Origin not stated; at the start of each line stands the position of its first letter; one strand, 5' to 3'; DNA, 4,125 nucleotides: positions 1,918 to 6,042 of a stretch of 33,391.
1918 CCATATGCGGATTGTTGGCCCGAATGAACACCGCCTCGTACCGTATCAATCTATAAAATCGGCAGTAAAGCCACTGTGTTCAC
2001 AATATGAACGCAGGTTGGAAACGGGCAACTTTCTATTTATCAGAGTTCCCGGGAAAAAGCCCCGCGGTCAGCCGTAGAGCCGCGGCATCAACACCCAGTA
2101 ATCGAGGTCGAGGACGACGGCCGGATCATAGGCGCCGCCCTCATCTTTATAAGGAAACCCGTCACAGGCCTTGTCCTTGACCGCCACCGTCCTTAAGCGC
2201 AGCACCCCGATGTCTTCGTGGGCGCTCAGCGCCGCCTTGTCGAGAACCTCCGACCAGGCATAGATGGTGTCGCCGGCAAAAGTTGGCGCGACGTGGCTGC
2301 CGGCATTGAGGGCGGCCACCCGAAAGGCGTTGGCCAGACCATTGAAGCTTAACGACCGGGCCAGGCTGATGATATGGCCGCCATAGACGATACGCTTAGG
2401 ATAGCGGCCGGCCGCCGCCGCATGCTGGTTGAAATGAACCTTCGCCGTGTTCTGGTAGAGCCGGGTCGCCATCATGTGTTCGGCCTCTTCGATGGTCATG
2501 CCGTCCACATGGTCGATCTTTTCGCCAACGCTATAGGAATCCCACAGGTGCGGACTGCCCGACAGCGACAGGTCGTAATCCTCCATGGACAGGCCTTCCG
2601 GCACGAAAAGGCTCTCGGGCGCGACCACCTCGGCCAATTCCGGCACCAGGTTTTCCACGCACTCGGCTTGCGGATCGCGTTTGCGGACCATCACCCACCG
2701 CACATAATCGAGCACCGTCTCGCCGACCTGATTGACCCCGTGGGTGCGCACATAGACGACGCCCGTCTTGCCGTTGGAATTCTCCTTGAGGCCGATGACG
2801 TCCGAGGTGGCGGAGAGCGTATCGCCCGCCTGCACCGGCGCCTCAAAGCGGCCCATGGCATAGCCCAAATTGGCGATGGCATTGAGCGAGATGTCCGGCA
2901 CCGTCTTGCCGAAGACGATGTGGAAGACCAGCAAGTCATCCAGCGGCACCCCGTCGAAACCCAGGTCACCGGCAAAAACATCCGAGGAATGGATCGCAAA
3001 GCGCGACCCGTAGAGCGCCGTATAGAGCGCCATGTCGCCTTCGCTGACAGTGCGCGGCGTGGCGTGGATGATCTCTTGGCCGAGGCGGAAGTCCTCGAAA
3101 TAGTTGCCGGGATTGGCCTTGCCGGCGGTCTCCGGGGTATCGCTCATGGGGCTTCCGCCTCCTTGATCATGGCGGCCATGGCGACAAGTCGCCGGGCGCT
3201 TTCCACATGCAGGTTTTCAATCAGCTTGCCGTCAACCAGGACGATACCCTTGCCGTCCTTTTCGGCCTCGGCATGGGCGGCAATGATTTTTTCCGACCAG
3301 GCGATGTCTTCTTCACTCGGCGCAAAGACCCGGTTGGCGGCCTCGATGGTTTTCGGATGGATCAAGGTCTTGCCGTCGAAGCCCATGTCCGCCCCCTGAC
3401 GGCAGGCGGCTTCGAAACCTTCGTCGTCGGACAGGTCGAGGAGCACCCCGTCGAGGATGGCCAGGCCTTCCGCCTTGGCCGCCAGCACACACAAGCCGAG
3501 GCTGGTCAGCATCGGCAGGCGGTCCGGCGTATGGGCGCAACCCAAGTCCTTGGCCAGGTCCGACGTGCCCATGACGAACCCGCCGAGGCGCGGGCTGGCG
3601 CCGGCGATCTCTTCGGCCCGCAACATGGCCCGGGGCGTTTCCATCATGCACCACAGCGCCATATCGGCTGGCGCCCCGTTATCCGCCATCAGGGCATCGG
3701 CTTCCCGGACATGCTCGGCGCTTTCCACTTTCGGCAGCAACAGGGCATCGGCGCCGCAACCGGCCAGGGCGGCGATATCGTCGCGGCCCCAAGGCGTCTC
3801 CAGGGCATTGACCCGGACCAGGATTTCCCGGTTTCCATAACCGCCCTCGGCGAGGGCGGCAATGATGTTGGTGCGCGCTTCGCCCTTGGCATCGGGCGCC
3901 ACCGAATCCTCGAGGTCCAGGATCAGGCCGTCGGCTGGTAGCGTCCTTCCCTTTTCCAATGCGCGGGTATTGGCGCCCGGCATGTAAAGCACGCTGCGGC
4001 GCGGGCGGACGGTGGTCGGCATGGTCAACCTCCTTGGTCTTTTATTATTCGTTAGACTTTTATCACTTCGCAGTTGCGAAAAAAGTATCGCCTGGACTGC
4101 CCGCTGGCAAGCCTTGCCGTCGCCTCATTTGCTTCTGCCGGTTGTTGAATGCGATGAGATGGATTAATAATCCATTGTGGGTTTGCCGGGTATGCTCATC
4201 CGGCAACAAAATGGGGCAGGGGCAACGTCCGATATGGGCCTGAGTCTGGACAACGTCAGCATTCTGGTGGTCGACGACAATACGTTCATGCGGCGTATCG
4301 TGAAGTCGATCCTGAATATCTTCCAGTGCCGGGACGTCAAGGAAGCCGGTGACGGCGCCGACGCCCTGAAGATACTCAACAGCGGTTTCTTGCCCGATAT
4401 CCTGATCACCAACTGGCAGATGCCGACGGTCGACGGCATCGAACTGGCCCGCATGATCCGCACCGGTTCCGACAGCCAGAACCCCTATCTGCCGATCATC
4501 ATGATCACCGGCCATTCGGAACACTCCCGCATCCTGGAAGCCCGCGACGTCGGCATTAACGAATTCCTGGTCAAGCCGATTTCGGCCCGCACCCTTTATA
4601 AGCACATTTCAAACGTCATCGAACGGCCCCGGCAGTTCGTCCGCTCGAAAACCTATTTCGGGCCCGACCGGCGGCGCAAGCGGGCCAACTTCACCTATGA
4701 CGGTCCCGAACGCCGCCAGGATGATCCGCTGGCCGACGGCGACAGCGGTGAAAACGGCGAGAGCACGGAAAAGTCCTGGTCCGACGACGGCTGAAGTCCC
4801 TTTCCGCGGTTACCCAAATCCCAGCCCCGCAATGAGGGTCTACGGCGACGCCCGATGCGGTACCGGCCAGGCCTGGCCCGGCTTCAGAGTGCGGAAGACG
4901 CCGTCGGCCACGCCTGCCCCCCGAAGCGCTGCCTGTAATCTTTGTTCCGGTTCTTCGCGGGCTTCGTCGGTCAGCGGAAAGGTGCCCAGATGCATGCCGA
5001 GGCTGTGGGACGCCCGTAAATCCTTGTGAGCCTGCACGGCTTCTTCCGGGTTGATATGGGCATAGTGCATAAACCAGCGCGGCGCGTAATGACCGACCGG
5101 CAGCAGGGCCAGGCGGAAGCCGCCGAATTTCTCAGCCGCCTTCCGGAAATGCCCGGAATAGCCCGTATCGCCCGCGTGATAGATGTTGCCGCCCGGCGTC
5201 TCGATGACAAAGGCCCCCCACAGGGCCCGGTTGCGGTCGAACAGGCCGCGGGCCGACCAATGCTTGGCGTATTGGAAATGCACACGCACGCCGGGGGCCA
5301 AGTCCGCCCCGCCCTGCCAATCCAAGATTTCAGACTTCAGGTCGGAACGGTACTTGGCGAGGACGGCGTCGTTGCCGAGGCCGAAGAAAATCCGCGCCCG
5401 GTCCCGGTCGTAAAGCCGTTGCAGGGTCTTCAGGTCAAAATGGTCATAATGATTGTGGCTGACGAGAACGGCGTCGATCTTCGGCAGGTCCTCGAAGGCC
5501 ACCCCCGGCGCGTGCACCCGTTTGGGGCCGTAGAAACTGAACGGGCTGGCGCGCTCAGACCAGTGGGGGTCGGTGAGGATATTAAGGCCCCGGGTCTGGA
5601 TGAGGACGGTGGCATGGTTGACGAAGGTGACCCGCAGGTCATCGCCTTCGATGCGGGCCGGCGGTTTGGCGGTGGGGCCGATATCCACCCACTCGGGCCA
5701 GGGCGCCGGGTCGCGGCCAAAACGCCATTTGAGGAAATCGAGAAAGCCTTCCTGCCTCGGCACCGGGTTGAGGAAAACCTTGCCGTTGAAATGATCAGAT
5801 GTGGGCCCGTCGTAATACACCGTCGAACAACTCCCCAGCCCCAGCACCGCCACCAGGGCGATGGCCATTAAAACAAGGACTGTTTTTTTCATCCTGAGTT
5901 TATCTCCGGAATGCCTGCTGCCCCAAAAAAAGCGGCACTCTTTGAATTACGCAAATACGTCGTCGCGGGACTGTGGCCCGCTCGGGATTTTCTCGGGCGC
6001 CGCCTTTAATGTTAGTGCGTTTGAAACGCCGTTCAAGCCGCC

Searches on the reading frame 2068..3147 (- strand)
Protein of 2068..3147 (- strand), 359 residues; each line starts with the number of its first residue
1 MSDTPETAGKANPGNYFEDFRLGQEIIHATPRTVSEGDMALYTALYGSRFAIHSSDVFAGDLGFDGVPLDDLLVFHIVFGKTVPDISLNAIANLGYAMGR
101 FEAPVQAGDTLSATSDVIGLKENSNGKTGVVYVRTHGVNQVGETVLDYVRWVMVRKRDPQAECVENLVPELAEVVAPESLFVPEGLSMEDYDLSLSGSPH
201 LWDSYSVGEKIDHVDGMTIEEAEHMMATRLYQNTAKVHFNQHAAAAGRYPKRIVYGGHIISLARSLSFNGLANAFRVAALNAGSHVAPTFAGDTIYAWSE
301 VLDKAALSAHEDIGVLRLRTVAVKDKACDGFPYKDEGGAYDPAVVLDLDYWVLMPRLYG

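Call 13: find_encoding_contigs(protein=window:2068-3147:-, flank=5000, max_places=10)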
Protein window:2068-3147:- (359 aa): 7 contigs read that carry it; 7 places shown.
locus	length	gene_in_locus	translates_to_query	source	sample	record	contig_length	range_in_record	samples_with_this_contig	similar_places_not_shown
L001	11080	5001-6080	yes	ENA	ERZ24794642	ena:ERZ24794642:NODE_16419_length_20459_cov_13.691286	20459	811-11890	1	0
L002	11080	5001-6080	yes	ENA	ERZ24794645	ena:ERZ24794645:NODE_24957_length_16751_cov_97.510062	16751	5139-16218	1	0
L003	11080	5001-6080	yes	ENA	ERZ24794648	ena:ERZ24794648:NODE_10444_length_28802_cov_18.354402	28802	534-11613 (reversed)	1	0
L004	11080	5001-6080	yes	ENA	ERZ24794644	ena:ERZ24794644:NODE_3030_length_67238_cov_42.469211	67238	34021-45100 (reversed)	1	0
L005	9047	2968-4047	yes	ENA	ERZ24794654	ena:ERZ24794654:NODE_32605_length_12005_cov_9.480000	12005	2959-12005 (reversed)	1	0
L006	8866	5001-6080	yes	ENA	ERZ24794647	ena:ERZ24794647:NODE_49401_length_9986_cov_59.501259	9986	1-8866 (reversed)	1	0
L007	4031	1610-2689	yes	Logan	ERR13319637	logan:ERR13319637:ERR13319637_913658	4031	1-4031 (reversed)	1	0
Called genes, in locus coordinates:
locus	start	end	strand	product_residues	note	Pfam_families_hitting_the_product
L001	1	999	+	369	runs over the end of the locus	PF00180:Iso_dh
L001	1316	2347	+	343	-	PF01118:Semialdhyde_dh, PF02774:Semialdhyde_dhC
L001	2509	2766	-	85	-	-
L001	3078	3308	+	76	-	-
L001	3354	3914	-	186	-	PF00072:Response_reg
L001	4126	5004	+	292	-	PF03328:HpcH_HpaI, PF15617:C-C_Bond_Lyase (faint)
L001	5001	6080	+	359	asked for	PF19315:MC_hydratase, PF01575:MaoC_dehydratas, PF13452:FAS1_DH_region (faint), PF01575:MaoC_dehydratas (weak)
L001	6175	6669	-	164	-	-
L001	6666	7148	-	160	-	-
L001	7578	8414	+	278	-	PF00005:ABC_tran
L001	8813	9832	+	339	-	PF03448:MgtE_N (faint), PF14842:FliG_N, PF14841:FliG_M, PF14842:FliG_N (weak), PF01706:FliG_C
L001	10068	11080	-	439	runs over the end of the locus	PF00656:Peptidase_C14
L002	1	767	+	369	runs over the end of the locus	PF00180:Iso_dh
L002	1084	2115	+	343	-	PF01118:Semialdhyde_dh, PF02774:Semialdhyde_dhC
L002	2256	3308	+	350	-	PF00753:Lactamase_B (faint), PF13483:Lactamase_B_3, PF12706:Lactamase_B_2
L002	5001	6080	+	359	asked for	PF19315:MC_hydratase, PF01575:MaoC_dehydratas, PF13452:FAS1_DH_region (faint), PF01575:MaoC_dehydratas (weak)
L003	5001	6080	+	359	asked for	PF19315:MC_hydratase, PF01575:MaoC_dehydratas, PF13452:FAS1_DH_region (faint), PF01575:MaoC_dehydratas (weak)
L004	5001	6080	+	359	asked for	PF19315:MC_hydratase, PF01575:MaoC_dehydratas, PF13452:FAS1_DH_region (faint), PF01575:MaoC_dehydratas (weak)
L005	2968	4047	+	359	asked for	PF19315:MC_hydratase, PF01575:MaoC_dehydratas, PF13452:FAS1_DH_region (faint), PF01575:MaoC_dehydratas (weak)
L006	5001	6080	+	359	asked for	PF19315:MC_hydratase, PF01575:MaoC_dehydratas, PF13452:FAS1_DH_region (faint), PF01575:MaoC_dehydratas (weak)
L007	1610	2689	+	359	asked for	PF19315:MC_hydratase, PF01575:MaoC_dehydratas, PF13452:FAS1_DH_region (faint), PF01575:MaoC_dehydratas (weak)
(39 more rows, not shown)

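Call 15: find_related_loci(query=window:2068-3147:-, collection=genome_contigs, flank=6000)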
Query window:2068-3147:- (359 aa) in genome_contigs; peptide patterns used: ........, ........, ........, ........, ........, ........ (x = any residue, [..] = any of these).
600 stretches matched a pattern (row limit reached: there are more); 592 encode a relative of the query (tblastn E <= 1e-3); the best 80 are kept; 80 distinct loci.
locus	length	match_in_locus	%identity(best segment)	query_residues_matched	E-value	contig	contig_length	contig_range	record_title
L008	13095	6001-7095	68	4-356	4e-167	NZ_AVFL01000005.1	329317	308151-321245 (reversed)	Skermanella stibiiresistens SB22 contig6, whole genome shotgun sequence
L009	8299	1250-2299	71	10-359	4e-167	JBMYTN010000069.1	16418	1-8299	MAG: Rhodospirillaceae bacterium isolate ME_XS_2211_2_bin_58 ME_XS_2211_2_bin_58_71, whole genome shotgun sequence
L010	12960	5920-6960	70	10-356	5e-166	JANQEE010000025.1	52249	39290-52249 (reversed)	MAG: Minwuiaceae bacterium isolate PL23a_bin.115 k99_5157923, whole genome shotgun sequence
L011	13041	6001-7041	69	10-356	2e-165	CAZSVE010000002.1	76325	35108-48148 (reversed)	MAG TPA_asm: uncultured Thiotrichales bacterium isolate binchicken_co397_3 genome assembly, contig: NODE_18_length_76325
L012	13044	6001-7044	70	10-356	6e-165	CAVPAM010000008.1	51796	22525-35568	MAG: uncultured Alphaproteobacteria bacterium isolate MFD09964.bin.1.191 genome assembly, contig: contig_15032, whole ge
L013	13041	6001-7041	70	10-356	6e-164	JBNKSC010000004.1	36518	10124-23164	MAG: Terasakiella sp. isolate B1B2.bin.14.orig k141_1243070, whole genome shotgun sequence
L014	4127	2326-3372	70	8-356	3e-169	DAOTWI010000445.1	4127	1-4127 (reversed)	MAG TPA_asm: Roseiflexus sp. isolate H12_131 k73_1696405, whole genome shotgun sequence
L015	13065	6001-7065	69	4-359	8e-164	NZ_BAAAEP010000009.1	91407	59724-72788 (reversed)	Caenispirillum bisanense strain JCM 14346 sequence009, whole genome shotgun sequence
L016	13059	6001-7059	68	4-356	6e-164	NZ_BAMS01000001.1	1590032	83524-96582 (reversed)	Sneathiella glossodoripedis JCM 23214, whole genome shotgun sequence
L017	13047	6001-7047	68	8-356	2e-163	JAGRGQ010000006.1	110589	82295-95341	MAG: Gammaproteobacteria bacterium isolate HKST-UBA179 NODE_6_length_110589_cov_15.542511, whole genome shotgun sequence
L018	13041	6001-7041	70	10-356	1e-163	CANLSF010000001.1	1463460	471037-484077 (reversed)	uncultured Kiloniellaceae bacterium isolate 2B2-119-4.fasta genome assembly, contig: NODE_1, whole genome shotgun sequen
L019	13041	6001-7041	69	10-356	2e-163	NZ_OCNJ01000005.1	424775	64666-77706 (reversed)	Caenispirillum bisanense strain USBA 140, whole genome shotgun sequence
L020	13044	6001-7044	69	10-356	2e-163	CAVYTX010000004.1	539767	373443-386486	MAG: uncultured Alphaproteobacteria bacterium isolate MFD05684.bin.1.360 genome assembly, contig: contig_25054, whole ge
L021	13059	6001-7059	69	4-356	3e-163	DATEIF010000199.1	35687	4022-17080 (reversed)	MAG TPA_asm: Vineibacter sp. isolate SMAG_U8830 k141_1471770, whole genome shotgun sequence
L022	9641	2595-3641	70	8-356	5e-163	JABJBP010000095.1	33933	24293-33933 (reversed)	MAG: Rhodospirillaceae bacterium isolate SI073_bin34 k141_1574646, whole genome shotgun sequence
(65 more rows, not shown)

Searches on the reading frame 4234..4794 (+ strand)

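Call 62: search_protein_families(library=pfam, proteins=[window:4234-4794:+], max_evalue=0.00001)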
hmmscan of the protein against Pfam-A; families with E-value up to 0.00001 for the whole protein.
window:4234-4794:+ (186 aa): 1 family
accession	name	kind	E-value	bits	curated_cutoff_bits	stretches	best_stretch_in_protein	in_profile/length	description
PF00072.30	Response_reg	-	5.1e-26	91.4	30.2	1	10-125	1-110/111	Response regulator receiver domain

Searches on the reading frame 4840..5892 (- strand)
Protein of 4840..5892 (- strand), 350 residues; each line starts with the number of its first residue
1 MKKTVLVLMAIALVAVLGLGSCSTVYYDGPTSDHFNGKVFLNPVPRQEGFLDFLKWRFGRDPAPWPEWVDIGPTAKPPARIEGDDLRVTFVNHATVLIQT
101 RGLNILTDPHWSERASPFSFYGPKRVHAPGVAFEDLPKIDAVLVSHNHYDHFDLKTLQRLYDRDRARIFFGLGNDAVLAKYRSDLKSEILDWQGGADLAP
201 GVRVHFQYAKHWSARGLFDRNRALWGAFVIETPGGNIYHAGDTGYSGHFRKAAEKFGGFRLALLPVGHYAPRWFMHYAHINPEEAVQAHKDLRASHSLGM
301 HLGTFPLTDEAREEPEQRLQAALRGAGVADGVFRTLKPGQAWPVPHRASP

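Call 62: search_protein_families(library=pfam, proteins=[window:4840-5892:-], max_evalue=0.00001)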
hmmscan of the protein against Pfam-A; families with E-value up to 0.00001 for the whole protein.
window:4840-5892:- (350 aa): 3 families
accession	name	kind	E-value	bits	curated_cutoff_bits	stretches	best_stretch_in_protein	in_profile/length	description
PF12706.13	Lactamase_B_2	-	6.3e-37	127.6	27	1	104-301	2-199/200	Beta-lactamase superfamily domain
PF13483.12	Lactamase_B_3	-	2.4e-17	63.8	24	1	87-301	1-160/160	Beta-lactamase superfamily domain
PF00753.33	Lactamase_B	-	2.3e-06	28.1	22.7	0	89-152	2-57/196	Metallo-beta-lactamase superfamily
